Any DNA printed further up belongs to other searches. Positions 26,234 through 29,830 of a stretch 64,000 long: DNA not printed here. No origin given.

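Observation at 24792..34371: Five-gene DabA cluster with four complex-I antiporter-like subunits instead of the canonical two-gene DAB pair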

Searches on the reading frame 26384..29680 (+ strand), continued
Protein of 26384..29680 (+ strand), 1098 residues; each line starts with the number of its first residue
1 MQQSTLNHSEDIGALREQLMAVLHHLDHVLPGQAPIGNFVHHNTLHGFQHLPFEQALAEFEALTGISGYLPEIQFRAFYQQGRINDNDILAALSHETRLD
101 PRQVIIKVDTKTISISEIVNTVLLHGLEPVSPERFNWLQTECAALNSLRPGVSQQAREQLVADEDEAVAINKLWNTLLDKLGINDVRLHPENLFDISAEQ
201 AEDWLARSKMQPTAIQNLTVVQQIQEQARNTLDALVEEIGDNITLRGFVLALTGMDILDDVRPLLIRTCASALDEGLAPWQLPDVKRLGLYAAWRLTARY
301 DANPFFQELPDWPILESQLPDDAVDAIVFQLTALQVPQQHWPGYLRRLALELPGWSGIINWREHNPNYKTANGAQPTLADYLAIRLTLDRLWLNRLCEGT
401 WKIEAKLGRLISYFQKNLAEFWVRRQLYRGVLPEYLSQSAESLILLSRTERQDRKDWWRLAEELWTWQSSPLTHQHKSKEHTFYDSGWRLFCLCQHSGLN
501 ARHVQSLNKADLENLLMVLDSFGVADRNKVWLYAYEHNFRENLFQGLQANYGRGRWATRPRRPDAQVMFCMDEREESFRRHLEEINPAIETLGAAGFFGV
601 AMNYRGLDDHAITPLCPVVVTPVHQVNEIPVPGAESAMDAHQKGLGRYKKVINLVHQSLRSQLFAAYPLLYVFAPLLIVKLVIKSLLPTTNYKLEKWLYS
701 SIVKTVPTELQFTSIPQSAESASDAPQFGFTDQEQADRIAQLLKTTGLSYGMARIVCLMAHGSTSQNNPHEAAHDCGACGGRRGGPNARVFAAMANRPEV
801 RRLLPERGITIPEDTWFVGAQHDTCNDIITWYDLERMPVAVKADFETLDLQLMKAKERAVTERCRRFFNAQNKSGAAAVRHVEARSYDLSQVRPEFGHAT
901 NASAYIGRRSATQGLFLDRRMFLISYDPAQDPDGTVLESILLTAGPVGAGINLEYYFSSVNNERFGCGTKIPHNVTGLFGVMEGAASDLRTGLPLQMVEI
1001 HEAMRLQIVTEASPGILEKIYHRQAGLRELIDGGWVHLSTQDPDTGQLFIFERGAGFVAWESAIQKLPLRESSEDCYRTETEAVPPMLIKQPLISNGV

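Call 86: get_annotated_region(hit=H4, flank=4000)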
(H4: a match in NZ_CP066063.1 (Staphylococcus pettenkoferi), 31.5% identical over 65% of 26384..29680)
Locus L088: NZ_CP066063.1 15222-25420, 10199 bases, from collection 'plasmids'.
description: Staphylococcus pettenkoferi strain FDAARGOS_1071 plasmid unnamed, complete sequence
organism: Staphylococcus pettenkoferi (NCBI taxid 170573)
taxonomy: Bacteria; Bacillota; Bacilli; Bacillales; Staphylococcaceae; Staphylococcus; Staphylococcus pettenkoferi
host: -; source: -; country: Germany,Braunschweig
typing (MOB-suite, as given by PLSDB): mobilizable; replicon rep_cluster_1017,rep_cluster_2222,rep_cluster_765; relaxase MOBP
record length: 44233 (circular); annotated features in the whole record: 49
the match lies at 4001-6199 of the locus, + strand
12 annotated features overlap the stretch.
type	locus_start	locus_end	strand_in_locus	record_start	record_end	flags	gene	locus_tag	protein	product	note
CDS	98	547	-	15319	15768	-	-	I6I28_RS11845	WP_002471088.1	hypothetical protein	-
CDS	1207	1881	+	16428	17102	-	-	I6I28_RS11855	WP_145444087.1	IS6 family transposase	-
CDS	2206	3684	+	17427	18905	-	-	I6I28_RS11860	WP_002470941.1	NADH dehydrogenase subunit 5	-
CDS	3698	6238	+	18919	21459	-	-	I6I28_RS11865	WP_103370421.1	putative inorganic carbon transporter subunit DabA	-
CDS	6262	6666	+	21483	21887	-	-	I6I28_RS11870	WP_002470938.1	hypothetical protein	-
CDS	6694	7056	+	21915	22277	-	-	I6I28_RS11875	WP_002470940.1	DUF2294 domain-containing protein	-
CDS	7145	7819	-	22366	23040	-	-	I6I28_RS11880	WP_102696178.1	IS6 family transposase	-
CDS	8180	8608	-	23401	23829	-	-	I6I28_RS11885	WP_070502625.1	Rrf2 family transcriptional regulator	-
CDS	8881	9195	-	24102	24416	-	-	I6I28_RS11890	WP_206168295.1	thymidylate synthase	-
CDS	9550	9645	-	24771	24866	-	-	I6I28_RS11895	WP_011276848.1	type I toxin-antitoxin system Fst family toxin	-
CDS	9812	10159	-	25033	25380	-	-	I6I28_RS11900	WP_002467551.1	metalloregulator ArsR/SmtB family transcription factor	GO:0006355 - regulation of DNA-templated transcription [Evidence IEA]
CDS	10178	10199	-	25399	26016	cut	-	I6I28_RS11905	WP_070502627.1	CadD family cadmium resistance transporter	-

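Call 87: get_annotated_region(hit=H9, flank=5000)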
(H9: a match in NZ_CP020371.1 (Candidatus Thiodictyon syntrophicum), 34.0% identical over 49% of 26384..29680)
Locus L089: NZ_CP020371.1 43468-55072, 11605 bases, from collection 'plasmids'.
description: Candidatus Thiodictyon syntrophicum strain Cad16T plasmid pTs417, complete sequence
organism: Candidatus Thiodictyon syntrophicum (NCBI taxid 1166950)
taxonomy: Bacteria; Pseudomonadota; Gammaproteobacteria; Chromatiales; Chromatiaceae; Thiodictyon; Candidatus Thiodictyon syntrophicum
host: -; source: meromictic lake; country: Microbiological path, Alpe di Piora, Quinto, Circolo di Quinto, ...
typing (MOB-suite, as given by PLSDB): non-mobilizable
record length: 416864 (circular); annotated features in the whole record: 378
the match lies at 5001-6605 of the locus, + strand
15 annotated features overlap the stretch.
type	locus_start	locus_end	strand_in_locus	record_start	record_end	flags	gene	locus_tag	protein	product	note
CDS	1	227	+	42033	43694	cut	-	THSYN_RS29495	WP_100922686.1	sensor domain-containing diguanylate cyclase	-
CDS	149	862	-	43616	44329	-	-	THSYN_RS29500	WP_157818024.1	SGNH/GDSL hydrolase family protein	-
CDS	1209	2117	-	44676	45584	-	-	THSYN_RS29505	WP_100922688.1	LysR family transcriptional regulator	-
CDS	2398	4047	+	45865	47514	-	-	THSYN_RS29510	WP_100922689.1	NADH-quinone oxidoreductase subunit L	GO:0042773 - ATP synthesis coupled electron transport [Evidence IEA]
CDS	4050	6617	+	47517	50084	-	-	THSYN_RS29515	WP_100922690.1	DUF2309 domain-containing protein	-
CDS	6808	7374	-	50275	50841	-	-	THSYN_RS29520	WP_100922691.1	hypothetical protein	-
CDS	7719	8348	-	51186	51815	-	-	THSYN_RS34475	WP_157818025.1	hypothetical protein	-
CDS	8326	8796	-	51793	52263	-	-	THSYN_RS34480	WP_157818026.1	hypothetical protein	-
CDS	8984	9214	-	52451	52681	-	-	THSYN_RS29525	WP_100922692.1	conjugal transfer protein TraD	-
CDS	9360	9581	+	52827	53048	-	-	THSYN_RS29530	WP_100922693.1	MobA/MobL family protein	-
CDS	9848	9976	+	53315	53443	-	-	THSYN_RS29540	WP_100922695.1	type II toxin-antitoxin system Phd/YefM family antitoxin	-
CDS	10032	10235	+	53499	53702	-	-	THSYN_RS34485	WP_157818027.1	hypothetical protein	-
CDS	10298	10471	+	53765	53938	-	-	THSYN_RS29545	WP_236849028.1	hypothetical protein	-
CDS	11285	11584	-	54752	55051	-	-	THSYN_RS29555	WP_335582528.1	type II toxin-antitoxin system RelE/ParE family toxin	GO:0030541 - plasmid partitioning [Evidence IEA]; GO:0051290 - protein heterotetramerization [Evidence IEA]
CDS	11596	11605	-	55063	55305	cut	-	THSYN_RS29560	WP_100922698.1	type II toxin-antitoxin system ParD family antitoxin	GO:0051983 - regulation of chromosome segregation [Evidence IEA]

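Call 93: predict_structure(alignment_id=A5)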
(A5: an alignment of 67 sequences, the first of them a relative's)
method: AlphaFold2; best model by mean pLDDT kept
length: 1098 residues; sequences in the alignment: 67
mean_pLDDT: 72.9   pTM: 0.68
mean pLDDT of the five models: 72.9, 72.6, 72.0, 71.9, 68.9
residues with pLDDT >= 90: 201; 70-90: 510; 50-70: 196; < 50: 191
segments of 3 or more residues with pLDDT < 50: 1-10, 29-47, 210-216, 260-263, 265-267, 269-282, 352-362, 367-373, 474-478, 657-667, 669-671, 765-782, 868-872, 890-903, 958-1000, 1095-1098
pLDDT, mean of each block of 10 residues (from residue 1): 35 78 66 32 45 78 63 85 89 80 84 89 87 75 83 88 88 91 64 61 54 52 85 88 83 65 48 37 60 75 61 84 90 89 79 47 47 63 83 84 89 90 83 78 73 76 79 52 85 93 90 89 85 90 90 65 87 74 88 67 81 63 86 89 85 54 43 53 53 70 87 78 81 92 84 91 47 35 72 95 93 94 79 91 94 89 62 68 61 35 59 77 68 81 70 53 29 26 30 40 75 89 85 88 89 90 88 83 82 51
secondary structure, 60 per line:
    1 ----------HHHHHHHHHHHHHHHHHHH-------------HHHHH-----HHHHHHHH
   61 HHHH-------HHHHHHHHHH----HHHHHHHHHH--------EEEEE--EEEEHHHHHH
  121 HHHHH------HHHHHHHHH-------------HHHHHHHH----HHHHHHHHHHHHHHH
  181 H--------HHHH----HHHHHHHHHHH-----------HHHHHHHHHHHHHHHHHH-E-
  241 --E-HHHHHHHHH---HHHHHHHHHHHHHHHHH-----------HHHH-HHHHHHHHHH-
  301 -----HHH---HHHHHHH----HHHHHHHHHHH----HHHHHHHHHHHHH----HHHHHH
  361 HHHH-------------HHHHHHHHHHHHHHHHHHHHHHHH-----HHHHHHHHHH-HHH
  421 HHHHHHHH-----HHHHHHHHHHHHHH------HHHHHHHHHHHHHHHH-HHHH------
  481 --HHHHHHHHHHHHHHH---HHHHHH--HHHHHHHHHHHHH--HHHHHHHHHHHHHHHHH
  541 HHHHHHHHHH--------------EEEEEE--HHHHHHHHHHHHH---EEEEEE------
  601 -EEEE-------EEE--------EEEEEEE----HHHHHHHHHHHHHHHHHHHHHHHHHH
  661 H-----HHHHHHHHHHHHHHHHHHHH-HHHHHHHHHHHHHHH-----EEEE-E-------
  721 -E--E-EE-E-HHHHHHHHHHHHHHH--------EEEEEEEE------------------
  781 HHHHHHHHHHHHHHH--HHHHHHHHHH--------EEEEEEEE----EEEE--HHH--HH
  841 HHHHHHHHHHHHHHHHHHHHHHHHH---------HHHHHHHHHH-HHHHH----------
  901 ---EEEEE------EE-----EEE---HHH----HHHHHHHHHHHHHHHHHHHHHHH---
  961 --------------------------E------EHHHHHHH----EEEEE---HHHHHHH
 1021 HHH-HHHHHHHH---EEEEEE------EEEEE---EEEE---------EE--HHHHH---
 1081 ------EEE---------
elements in order (helices of 4 or more, strands of 3 or more residues): H11-29 H43-47 H53-64 H72-81 H86-95 E104-108 E111-114 H115-125 H132-140 H154-161 H166-181 H190-193 H198-208 H220-237 H245-253 H257-273 H285-288 H290-299 H312-318 H323-333 H338-350 H355-364 H378-401 H407-416 H418-428 H434-447 H454-469 H471-474 H483-497 H501-506 H509-521 H524-550 E565-570 H573-585 E589-594 E602-605 E613-615 E624-630 H635-661 H667-686 H688-702 E708-711 H732-746 E755-762 H781-795 H798-807 E816-823 E828-831 H839-865 H875-884 H886-890 E904-908 E922-924 H935-957 H995-1001 E1006-1010 H1014-1023 H1025-1032 E1036-1041 E1048-1052 E1056-1059 H1073-1077 E1087-1089

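Call 95: fold_search(model_id=the predicted structure, library=pdb)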
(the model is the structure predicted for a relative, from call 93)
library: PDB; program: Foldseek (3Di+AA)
matches with E <= 10: 275; with E <= 0.001: 0
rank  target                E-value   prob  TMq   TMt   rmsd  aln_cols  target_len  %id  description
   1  8b70_A                2.4e-02  0.12  0.06  0.09  25.3       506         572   14  KimA from B. subtilis with nucleotide second-messenger c-di-AMP bound (released 2023-01-18)
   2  6qti_A                1.5e-01  0.07  0.06  0.07  27.4       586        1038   10  Structure of ovine transhydrogenase in the presence of NADP+ in a "double face-down" conformation (released 2019-08-28)
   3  9m5v_A                1.8e-01  0.06  0.06  0.08  29.6       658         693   12  Structure of human TRPC5 bound with (-)-englerin A,class1 (released 2025-07-02)
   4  7mxo_B                1.8e-01  0.06  0.06  0.07  32.0       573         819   12  CryoEM structure of human NKCC1 (released 2022-09-28)
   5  10le_A                1.8e-01  0.06  0.05  0.10  26.0       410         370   12  X-ray structure of the Bacteroides fragilis Nramp/MntH divalent transition metal transporter WT in an inward-open, man (released 2026-03-04)
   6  7bzb                  1.9e-01  0.05  0.06  0.09  25.9       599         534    9  Crystal structure of plant sesterterpene synthase AtTPS18 (released 2020-09-23)
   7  5oge_G                2.1e-01  0.08  0.06  0.13  23.6       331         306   12  Crystal structure of a nucleotide sugar transporter (released 2017-11-22)
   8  7ahd_A                2.5e-01  0.04  0.04  0.07  31.8       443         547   10  OpuA (E190Q) occluded (released 2020-11-25)
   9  2ael_A                3.0e-01  0.11  0.08  0.17  24.7       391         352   11  R304K Trichodiene Synthase: Complex With Mg, Pyrophosphate, and (4R)-7-Azabisabolene (released 2005-10-04)
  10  5oge_B                3.3e-01  0.08  0.06  0.13  24.0       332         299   13  Crystal structure of a nucleotide sugar transporter (released 2017-11-22)
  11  6i1z_A                3.3e-01  0.06  0.06  0.12  23.5       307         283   12  Outward facing structure of apo CST (released 2019-06-05)
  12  5oge_A                3.4e-01  0.08  0.06  0.13  23.7       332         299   12  Crystal structure of a nucleotide sugar transporter (released 2017-11-22)
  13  9i4i_s                3.4e-01  0.06  0.06  0.12  24.6       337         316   12  High resolution Cryo-EM structure of human complex I in mitochondria (released 2025-11-12)
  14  6l85_A                3.6e-01  0.06  0.06  0.11  25.8       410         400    9  The sodium-dependent phosphate transporter (released 2020-09-16)
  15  5oge_C                3.9e-01  0.07  0.06  0.13  23.9       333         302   13  Crystal structure of a nucleotide sugar transporter (released 2017-11-22)
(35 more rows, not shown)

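Call 96: find_homologous_proteins(query=L080:11369-14506:+, max_evalue=1e-20)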
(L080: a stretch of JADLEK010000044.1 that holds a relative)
Query L080:11369-14506:+ (1045 aa): 6248 proteins with E <= 1e-20 among 8000 candidates; the best 120 are listed.
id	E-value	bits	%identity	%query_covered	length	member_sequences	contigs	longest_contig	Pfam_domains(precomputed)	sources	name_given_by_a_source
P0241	0.0e+0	1989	89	100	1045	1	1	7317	PF00662.27,PF00361.26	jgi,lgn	jgi:proton-translocating NADH-quinone oxidoreductase chain M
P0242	0.0e+0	1948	88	100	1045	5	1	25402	PF00662.27,PF00361.26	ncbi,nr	ncbi:MAG: NADH-quinone oxidoreductase subunit M [Candidatus Contendobacter sp.]|nr:NADH-quinone oxid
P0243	0.0e+0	1856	86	98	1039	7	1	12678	PF00662.27,PF00361.26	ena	-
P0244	0.0e+0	1852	85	99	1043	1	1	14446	PF00662.27,PF00361.26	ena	-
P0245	0.0e+0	1817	83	99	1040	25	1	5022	PF00662.27,PF00361.26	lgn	-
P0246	0.0e+0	1816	83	100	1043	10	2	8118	PF00662.27,PF00361.26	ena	-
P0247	0.0e+0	1527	71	99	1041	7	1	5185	PF00662.27,PF00361.26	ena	-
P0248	0.0e+0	1496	70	99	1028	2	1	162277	PF00662.27,PF00361.26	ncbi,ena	-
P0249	0.0e+0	1484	69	99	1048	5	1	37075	PF00662.27,PF00361.26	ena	-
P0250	0.0e+0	1482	70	98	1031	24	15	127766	PF00662.27,PF00361.26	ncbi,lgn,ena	ncbi:MAG: NADH-quinone oxidoreductase subunit M [Candidatus Competibacter sp.]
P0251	0.0e+0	1481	70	98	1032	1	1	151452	PF00662.27,PF00361.26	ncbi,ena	-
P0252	0.0e+0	1481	70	98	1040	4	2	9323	PF00662.27,PF00361.26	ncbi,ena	-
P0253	0.0e+0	1474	69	99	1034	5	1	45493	PF00662.27,PF00361.26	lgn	-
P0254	0.0e+0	1470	69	99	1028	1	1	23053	PF00662.27,PF00361.26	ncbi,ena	-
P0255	0.0e+0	1469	70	98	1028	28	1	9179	PF00662.27,PF00361.26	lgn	-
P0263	0.0e+0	1455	68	99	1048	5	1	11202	PF00662.27,PF00361.26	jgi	jgi:proton-translocating NADH-quinone oxidoreductase chain M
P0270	0.0e+0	1442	67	98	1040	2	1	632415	PF00662.27,PF00361.26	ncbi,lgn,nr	ncbi:MAG: NADH-quinone oxidoreductase subunit M [Candidatus Competibacteraceae bacterium]|nr:NADH-qu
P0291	1.4e-134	469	51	47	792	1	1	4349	PF00662.27,PF00361.26,PF10070.15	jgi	jgi:NADH:ubiquinone oxidoreductase subunit 5 (subunit L)/multisubunit Na+/H+ antiporter MnhA subunit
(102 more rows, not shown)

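Call 97: find_encoding_contigs(protein=P0270, flank=10000, max_places=2)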
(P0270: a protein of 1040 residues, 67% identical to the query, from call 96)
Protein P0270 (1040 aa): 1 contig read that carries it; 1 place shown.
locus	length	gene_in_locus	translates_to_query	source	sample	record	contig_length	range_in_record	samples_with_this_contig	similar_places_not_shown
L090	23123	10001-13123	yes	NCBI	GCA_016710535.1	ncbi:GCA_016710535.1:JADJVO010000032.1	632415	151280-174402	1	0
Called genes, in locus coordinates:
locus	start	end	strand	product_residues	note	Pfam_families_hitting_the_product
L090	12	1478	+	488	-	PF00361:Proton_antipo_M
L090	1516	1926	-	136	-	PF01850:PIN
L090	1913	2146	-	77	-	PF04014:MazE_antitoxin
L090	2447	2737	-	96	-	PF15731:MqsA_antitoxin (weak), PF13560:HTH_31, PF01381:HTH_3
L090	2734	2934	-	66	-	-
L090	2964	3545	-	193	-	PF07603:Lcl_C (faint), PF07589:PEP_exosort_dom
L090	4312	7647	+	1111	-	PF10070:DabA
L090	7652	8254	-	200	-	PF01243:PNPOx_N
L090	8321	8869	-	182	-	PF02627:CMD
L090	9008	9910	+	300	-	PF00126:HTH_1, PF03466:LysR_substrate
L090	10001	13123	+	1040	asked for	PF00662:Proton_antipo_N, PF00361:Proton_antipo_M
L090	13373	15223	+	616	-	PF13646:HEAT_2 (faint), PF01609:DDE_Tnp_1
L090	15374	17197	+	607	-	PF00069:Pkinase, PF03109:ABC1 (faint), PF07714:PK_Tyr_Ser-Thr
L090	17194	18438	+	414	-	PF00691:OmpA (weak)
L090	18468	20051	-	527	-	PF03109:ABC1, PF27536:UbiB_helical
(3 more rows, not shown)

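Call 98: find_encoding_contigs(protein=P0250, flank=10000, max_places=2)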
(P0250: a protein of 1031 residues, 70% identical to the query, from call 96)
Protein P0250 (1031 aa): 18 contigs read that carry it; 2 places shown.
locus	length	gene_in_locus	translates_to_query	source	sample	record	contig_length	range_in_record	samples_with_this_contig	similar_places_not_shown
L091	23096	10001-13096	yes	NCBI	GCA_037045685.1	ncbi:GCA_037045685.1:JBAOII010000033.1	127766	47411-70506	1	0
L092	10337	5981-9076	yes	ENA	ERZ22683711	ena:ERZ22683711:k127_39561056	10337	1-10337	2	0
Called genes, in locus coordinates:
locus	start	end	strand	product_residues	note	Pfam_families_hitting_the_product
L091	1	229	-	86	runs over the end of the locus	-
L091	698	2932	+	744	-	PF00912:Transgly, PF00905:Transpeptidase, PF06832:BiPBP_C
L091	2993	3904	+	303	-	-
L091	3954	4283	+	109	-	PF03992:ABM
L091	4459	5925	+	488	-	PF00361:Proton_antipo_M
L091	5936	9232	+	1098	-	PF10070:DabA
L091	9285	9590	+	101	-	PF09907:HigB_toxin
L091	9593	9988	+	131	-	-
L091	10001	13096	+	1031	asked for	PF00662:Proton_antipo_N, PF00361:Proton_antipo_M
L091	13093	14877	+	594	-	PF00072:Response_reg, PF00989:PAS (weak), PF08448:PAS_4 (weak), PF13426:PAS_9, PF00158:Sigma54_activat, PF14532:Sigma54_activ_2, PF07728:AAA_5, PF25601:AAA_lid_14, +2 more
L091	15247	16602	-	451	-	-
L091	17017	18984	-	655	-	PF02743:dCache_1 (faint), PF22673:MCP-like_PDC_1 (weak), PF00512:HisKA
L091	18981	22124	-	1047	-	PF00672:HAMP, PF08447:PAS_3, PF00512:HisKA, PF02518:HATPase_c, PF00072:Response_reg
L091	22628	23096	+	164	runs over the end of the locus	PF05638:T6SS_HCP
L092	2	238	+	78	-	?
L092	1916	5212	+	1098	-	PF10070:DabA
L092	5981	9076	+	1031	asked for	PF00662:Proton_antipo_N, PF00361:Proton_antipo_M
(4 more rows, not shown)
